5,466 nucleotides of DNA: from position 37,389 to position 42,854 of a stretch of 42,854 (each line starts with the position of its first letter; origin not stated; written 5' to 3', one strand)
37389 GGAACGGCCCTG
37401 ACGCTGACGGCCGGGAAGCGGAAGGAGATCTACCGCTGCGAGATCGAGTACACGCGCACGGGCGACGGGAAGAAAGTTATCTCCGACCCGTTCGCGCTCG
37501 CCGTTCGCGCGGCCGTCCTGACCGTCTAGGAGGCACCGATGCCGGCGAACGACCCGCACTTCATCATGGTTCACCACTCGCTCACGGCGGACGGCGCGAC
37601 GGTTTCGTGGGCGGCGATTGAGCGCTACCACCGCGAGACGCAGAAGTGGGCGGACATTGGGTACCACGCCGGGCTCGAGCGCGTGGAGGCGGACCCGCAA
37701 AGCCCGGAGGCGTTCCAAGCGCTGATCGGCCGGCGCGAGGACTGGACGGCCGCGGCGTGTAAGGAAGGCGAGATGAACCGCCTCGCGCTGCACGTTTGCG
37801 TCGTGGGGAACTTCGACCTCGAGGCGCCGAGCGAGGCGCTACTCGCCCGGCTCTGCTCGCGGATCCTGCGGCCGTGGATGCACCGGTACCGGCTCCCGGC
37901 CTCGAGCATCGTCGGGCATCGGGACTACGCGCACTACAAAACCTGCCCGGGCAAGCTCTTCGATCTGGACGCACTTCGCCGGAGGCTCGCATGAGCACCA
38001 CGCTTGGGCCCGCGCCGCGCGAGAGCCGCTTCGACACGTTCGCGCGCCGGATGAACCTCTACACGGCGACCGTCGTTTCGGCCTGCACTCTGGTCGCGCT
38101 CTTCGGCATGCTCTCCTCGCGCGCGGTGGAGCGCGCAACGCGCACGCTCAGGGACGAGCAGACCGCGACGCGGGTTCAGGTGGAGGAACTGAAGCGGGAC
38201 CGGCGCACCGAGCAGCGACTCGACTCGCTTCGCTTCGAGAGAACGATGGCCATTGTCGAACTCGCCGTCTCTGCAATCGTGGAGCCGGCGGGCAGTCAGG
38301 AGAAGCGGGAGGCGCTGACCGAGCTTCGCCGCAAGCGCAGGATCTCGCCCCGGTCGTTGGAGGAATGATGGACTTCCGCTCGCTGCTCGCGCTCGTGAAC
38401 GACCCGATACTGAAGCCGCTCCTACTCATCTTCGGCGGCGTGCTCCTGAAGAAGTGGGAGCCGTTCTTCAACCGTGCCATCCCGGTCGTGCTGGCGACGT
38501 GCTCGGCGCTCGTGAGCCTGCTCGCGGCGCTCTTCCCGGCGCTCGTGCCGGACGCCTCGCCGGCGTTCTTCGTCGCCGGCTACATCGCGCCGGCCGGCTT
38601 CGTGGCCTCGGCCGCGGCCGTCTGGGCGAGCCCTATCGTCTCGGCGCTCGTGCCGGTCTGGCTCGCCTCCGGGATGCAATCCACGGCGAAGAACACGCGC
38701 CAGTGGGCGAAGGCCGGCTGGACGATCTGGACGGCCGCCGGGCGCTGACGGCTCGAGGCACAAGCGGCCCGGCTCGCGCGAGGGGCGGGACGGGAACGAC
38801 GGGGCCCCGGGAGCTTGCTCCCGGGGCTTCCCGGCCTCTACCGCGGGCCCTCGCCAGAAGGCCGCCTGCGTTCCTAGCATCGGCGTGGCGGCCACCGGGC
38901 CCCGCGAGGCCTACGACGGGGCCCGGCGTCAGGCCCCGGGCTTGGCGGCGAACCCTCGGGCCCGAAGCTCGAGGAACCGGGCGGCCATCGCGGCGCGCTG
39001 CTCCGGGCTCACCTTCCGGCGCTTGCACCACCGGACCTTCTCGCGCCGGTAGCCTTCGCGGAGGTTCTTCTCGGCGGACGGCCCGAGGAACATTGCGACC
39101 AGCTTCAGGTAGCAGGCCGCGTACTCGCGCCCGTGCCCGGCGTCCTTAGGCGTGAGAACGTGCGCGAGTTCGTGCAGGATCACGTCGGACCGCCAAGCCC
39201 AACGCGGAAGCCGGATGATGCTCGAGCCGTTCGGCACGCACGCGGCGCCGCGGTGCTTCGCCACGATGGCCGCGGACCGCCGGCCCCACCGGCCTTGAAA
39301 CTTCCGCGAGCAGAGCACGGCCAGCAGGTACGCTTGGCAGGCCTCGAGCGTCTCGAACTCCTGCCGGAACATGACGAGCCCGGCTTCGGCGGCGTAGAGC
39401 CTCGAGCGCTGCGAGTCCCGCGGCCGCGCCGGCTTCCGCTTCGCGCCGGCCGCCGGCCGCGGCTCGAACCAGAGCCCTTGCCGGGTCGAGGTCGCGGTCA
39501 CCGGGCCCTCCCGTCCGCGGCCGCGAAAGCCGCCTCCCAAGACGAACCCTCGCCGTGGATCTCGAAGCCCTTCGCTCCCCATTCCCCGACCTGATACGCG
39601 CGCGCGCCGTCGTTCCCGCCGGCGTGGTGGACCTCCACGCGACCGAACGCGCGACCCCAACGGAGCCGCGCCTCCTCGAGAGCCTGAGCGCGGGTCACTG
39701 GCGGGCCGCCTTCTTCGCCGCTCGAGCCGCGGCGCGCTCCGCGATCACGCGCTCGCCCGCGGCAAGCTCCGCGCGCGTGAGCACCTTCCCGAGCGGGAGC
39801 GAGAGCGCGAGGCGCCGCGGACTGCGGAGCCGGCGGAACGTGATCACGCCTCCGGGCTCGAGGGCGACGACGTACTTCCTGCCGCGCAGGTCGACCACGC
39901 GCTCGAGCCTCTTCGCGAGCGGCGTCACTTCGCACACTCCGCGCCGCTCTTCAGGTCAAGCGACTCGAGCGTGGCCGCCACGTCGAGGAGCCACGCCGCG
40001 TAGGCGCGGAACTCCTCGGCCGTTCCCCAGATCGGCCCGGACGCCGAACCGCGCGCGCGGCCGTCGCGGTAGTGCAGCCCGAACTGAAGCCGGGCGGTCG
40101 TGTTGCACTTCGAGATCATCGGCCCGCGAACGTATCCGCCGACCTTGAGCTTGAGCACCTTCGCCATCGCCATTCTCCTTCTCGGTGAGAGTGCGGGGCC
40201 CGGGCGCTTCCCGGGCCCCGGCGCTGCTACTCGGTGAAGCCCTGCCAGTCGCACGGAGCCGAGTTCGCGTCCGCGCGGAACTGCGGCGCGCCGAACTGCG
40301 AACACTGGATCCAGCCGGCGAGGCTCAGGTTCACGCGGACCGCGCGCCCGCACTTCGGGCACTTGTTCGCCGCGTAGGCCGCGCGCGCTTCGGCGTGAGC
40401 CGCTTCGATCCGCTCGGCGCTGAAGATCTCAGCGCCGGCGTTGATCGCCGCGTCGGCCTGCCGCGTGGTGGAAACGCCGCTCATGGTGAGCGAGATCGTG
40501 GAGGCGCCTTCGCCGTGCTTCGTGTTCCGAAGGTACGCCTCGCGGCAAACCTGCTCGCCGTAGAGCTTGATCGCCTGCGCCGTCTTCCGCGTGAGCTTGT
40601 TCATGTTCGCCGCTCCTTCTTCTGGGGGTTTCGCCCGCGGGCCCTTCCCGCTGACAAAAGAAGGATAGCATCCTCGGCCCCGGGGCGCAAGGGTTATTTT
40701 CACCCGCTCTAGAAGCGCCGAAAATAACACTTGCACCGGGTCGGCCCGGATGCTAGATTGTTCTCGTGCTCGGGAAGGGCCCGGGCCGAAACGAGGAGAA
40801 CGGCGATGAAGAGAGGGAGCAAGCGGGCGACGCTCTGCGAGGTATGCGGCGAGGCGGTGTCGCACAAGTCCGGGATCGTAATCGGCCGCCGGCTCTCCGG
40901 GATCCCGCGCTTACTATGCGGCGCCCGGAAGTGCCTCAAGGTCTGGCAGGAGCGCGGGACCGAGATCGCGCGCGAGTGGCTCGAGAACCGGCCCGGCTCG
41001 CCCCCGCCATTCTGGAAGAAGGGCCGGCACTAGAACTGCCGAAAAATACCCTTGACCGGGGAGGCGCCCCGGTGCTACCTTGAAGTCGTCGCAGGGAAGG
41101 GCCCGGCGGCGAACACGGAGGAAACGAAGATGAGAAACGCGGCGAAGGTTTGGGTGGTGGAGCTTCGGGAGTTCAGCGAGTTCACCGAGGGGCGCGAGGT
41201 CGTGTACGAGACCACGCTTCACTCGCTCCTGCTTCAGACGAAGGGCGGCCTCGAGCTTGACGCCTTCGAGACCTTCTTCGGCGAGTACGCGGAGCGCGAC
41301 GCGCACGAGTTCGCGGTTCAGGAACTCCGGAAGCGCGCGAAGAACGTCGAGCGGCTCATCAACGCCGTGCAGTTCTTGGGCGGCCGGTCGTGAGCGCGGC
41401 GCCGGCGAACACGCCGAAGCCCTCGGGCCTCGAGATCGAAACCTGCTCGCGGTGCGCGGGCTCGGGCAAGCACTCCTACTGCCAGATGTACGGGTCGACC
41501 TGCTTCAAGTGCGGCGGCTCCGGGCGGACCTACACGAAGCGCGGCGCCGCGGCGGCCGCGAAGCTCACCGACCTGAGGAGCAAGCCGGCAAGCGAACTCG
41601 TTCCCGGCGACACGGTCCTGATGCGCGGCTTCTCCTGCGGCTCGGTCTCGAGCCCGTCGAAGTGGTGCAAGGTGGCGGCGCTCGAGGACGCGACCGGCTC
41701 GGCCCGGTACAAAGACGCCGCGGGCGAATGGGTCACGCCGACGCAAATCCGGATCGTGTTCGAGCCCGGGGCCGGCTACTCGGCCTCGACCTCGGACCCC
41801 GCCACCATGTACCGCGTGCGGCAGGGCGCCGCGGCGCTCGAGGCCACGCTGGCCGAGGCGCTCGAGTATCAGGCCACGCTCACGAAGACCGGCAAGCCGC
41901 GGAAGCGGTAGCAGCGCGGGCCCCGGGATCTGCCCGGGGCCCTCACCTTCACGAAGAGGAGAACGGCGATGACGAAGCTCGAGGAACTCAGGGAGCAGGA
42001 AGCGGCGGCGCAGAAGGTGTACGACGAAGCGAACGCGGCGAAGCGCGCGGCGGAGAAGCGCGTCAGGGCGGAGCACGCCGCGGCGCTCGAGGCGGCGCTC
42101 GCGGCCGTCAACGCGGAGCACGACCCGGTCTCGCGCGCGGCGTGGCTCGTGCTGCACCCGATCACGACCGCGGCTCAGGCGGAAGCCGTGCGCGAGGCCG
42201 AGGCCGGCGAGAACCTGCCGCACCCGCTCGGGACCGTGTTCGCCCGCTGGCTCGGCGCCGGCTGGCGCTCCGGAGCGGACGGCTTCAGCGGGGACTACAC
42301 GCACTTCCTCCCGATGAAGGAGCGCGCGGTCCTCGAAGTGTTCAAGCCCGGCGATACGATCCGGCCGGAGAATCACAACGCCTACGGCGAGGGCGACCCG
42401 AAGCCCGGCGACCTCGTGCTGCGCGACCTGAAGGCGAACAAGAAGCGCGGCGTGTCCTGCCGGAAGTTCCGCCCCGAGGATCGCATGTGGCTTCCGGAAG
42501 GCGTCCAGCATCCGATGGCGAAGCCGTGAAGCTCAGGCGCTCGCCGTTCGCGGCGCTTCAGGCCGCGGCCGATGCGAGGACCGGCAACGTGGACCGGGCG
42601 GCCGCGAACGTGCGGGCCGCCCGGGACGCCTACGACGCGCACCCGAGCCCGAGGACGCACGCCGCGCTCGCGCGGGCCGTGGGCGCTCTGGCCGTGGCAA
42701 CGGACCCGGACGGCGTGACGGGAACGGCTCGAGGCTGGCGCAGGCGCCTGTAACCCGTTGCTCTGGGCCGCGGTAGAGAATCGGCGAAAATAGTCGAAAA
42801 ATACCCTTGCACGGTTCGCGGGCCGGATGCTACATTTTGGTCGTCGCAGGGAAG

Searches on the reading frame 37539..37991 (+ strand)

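Call 85: search_protein_families(library=pfam, proteins=[window:37539-37991:+], max_evalue=0.001)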
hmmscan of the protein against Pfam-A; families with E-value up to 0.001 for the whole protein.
window:37539-37991:+ (151 aa): 1 family
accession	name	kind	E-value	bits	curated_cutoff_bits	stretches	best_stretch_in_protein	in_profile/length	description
PF01510.30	Amidase_2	-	6.7e-13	49.5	26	1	4-139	3-131/131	N-acetylmuramoyl-L-alanine amidase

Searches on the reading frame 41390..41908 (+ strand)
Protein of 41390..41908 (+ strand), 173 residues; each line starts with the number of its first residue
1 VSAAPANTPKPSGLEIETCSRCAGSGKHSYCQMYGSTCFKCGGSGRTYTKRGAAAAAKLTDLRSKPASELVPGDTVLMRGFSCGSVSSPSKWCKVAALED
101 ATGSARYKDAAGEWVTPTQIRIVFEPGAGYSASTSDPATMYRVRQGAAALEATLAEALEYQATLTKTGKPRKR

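Call 31: search_protein_families(library=pfam, proteins=[window:41390-41908:+], max_evalue=0.01)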
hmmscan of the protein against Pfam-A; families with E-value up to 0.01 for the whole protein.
window:41390-41908:+ (173 aa): 1 family
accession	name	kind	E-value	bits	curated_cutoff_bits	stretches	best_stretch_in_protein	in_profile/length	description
PF00684.25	DnaJ_CXXCXGXG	-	0.0041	17.8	32.7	1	17-49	16-55/65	DnaJ central domain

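Call 32: search_protein_families(library=phrogs, proteins=[window:41390-41908:+], max_evalue=0.001)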
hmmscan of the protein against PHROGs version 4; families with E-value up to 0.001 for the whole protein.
window:41390-41908:+ (173 aa): 4 families
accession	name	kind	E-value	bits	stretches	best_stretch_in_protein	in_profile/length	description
phrog_4046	-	unknown function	1.1e-08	35.9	1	4-61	37-94/301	-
phrog_9961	-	unknown function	2.6e-05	25.8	1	16-49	7-40/99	-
phrog_8027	-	unknown function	9e-05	23.7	1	15-81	4-75/153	-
phrog_30451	-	unknown function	0.0002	21.9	1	17-49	23-55/287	-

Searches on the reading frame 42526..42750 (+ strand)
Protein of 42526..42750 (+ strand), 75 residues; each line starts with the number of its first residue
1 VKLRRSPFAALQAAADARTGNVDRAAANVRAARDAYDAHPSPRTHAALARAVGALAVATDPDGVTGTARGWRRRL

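Call 42: find_homologous_proteins(query=window:42526-42750:+, max_evalue=0.001)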
Query seq(75 aa) (75 aa): 5 proteins with E <= 0.001 among 41 candidates.
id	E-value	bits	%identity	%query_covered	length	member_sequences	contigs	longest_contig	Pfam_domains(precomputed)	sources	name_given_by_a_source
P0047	7.2e-38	145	99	100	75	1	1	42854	-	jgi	-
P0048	2.8e-26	109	75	100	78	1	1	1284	-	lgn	-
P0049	1.1e-21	94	79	88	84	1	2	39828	-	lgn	-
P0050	2.7e-18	83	66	99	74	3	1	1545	-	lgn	-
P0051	1.0e-14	72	60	97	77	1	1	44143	-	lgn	-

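Call 43: find_encoding_contigs(protein=P0049, flank=10000, max_places=3)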
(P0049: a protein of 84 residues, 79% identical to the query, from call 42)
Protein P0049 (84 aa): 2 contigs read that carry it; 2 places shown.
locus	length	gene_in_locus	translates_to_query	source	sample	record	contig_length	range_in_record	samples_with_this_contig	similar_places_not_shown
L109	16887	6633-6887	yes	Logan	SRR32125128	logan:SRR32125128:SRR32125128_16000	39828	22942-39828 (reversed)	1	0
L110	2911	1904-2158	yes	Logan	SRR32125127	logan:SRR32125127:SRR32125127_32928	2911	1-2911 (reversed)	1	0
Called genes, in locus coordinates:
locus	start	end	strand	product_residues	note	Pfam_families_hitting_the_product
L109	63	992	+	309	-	-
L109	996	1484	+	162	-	-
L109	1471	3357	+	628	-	PF05876:GpA_ATPase, PF20454:GpA_nuclease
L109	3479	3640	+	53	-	-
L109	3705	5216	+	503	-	-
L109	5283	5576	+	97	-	-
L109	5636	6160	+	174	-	-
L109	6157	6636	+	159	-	-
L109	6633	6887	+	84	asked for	-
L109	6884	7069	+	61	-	-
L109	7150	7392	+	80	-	-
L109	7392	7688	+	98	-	-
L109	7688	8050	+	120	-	-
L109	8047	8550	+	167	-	-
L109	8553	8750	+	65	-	-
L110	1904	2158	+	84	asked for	-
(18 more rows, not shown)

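Call 44: find_encoding_contigs(protein=P0051, flank=10000, max_places=3)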
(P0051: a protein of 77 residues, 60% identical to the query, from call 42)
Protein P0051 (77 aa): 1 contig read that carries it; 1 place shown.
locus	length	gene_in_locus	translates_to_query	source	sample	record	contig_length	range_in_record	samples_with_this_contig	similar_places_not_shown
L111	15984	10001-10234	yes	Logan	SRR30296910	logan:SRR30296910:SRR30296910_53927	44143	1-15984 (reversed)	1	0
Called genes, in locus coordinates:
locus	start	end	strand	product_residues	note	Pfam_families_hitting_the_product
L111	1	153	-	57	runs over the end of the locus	-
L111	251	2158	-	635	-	PF16510:P22_portal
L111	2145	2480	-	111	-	-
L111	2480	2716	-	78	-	-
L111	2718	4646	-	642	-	-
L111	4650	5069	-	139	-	-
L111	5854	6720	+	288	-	-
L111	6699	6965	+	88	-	-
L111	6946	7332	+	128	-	-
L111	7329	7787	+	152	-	-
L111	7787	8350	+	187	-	-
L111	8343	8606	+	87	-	-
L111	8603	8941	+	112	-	-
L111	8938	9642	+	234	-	PF01555:N6_N4_Mtase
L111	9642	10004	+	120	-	-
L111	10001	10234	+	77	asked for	-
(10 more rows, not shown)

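Call 45: find_encoding_contigs(protein=P0048, flank=10000, max_places=2)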
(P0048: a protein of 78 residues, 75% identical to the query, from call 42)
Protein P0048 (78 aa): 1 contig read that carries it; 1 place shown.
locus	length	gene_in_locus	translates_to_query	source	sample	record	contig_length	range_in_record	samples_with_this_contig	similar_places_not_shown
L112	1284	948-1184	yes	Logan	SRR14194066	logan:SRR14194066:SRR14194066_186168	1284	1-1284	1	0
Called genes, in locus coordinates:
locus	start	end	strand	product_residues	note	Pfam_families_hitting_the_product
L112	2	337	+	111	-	?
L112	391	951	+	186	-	-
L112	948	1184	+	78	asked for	-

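Call 46: find_encoding_contigs(protein=P0050, flank=10000, max_places=2)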
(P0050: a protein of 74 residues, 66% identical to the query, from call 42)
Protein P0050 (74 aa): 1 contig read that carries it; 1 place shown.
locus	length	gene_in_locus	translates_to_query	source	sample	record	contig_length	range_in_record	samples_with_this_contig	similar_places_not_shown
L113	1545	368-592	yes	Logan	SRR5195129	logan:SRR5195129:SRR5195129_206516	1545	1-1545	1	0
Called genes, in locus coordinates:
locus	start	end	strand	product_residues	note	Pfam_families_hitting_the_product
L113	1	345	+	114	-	?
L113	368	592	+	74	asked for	-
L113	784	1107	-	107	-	-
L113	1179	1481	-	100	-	-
